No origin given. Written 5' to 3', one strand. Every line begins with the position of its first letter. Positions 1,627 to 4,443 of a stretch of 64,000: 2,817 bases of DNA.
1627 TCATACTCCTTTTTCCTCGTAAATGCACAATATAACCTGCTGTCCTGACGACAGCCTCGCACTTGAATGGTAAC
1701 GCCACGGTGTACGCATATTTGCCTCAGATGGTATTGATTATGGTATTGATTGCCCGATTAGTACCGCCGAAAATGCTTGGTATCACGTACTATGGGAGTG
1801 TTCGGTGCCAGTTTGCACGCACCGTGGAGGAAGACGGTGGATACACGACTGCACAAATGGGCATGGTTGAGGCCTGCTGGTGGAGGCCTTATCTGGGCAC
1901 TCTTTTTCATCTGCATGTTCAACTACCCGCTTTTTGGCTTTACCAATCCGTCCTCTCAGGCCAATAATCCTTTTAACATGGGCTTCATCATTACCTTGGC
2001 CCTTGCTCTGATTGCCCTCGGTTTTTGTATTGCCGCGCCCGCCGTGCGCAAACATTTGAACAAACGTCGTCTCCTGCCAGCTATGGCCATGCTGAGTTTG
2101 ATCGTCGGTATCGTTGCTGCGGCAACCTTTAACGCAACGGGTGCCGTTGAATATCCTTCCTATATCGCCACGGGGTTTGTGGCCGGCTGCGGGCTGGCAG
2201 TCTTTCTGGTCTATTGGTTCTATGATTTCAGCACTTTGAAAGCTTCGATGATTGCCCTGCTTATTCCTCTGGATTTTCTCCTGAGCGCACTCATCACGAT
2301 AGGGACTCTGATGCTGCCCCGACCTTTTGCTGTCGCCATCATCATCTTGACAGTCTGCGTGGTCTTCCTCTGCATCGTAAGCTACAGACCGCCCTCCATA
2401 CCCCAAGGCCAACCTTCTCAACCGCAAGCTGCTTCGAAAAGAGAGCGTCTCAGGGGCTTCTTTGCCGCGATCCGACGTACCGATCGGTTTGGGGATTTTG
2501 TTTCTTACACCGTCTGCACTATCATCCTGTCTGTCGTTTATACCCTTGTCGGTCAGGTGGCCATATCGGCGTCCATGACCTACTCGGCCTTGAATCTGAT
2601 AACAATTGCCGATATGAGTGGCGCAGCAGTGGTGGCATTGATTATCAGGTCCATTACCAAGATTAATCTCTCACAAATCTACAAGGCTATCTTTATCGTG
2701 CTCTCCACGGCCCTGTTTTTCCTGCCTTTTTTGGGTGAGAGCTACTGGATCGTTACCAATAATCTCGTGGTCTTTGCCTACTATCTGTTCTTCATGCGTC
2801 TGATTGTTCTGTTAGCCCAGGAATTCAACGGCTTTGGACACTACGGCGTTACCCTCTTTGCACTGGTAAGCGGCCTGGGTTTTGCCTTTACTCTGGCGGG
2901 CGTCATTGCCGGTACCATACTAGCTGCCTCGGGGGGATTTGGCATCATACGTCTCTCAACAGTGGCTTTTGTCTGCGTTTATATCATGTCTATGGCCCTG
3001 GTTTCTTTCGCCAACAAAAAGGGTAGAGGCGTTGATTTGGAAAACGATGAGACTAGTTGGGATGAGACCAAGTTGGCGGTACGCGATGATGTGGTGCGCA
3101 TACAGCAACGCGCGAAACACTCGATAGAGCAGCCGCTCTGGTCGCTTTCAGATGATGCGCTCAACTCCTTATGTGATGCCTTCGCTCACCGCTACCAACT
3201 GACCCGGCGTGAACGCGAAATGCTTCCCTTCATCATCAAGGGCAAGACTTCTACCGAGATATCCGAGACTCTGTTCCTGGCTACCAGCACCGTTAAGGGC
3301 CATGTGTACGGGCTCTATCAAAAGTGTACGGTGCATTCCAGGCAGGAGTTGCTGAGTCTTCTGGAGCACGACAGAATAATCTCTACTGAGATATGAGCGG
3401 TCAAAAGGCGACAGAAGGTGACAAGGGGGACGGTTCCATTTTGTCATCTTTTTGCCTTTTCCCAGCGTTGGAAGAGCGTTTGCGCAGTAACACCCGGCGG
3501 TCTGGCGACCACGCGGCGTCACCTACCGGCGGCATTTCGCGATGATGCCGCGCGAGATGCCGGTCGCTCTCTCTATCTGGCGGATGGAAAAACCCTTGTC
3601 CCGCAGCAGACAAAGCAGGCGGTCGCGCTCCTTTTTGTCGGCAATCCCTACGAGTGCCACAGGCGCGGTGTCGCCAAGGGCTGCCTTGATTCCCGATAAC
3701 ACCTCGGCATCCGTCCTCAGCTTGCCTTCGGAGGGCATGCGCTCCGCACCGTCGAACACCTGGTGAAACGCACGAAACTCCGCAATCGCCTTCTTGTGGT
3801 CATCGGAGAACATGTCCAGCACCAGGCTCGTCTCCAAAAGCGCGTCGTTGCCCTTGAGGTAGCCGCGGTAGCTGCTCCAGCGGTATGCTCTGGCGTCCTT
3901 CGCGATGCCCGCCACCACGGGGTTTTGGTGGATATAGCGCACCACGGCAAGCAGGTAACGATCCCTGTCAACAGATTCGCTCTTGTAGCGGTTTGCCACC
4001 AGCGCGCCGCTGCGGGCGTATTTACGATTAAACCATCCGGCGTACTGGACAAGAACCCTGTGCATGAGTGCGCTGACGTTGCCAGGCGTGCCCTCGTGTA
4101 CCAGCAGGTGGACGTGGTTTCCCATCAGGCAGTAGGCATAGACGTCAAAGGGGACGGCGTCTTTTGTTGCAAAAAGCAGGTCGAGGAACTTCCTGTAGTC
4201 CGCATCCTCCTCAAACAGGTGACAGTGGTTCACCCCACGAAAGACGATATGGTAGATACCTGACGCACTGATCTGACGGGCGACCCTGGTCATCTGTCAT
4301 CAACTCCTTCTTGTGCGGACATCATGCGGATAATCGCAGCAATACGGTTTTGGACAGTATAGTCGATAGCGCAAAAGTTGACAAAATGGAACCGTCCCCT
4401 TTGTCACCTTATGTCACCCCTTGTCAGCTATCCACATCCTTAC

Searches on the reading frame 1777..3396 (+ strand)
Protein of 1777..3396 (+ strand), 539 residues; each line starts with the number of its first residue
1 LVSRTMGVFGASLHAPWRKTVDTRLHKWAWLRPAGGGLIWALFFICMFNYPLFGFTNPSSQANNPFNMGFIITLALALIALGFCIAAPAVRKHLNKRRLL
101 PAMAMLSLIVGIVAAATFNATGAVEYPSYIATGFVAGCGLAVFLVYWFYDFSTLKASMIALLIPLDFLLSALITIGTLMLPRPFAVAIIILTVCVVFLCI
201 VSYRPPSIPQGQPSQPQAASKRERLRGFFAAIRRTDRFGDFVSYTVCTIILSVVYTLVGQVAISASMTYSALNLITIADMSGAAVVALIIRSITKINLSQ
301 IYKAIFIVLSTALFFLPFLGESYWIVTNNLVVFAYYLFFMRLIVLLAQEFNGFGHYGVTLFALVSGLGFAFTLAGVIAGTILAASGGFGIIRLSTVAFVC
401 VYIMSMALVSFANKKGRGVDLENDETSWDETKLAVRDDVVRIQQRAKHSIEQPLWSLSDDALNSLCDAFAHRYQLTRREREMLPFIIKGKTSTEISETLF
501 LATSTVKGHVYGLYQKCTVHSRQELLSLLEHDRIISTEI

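Call 90: search_protein_families(library=pfam, proteins=[window:1777-3396:+], max_evalue=0.00001)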
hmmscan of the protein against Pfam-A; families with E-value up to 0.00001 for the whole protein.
window:1777-3396:+ (539 aa): 1 family
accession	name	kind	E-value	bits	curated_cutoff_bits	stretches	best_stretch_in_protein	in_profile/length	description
PF00196.25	GerE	-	3.1e-14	52.8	23.5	1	474-527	2-55/57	Bacterial regulatory proteins, luxR family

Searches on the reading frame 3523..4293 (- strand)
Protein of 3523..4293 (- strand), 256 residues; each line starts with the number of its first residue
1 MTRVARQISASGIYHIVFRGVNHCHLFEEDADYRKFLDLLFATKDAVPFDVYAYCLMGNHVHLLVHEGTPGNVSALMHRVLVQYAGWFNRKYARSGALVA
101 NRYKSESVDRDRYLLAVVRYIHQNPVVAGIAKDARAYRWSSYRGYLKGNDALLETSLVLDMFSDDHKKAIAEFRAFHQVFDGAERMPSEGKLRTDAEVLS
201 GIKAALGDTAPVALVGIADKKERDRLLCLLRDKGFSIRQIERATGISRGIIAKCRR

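Call 90: search_protein_families(library=pfam, proteins=[window:3523-4293:-], max_evalue=0.00001)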
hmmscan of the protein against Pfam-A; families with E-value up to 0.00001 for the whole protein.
window:3523-4293:- (256 aa): 1 family
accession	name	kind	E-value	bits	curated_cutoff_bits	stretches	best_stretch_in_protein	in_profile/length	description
PF01797.21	Y1_Tnp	-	2.2e-12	47.6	23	1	13-124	6-121/121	Transposase IS200 like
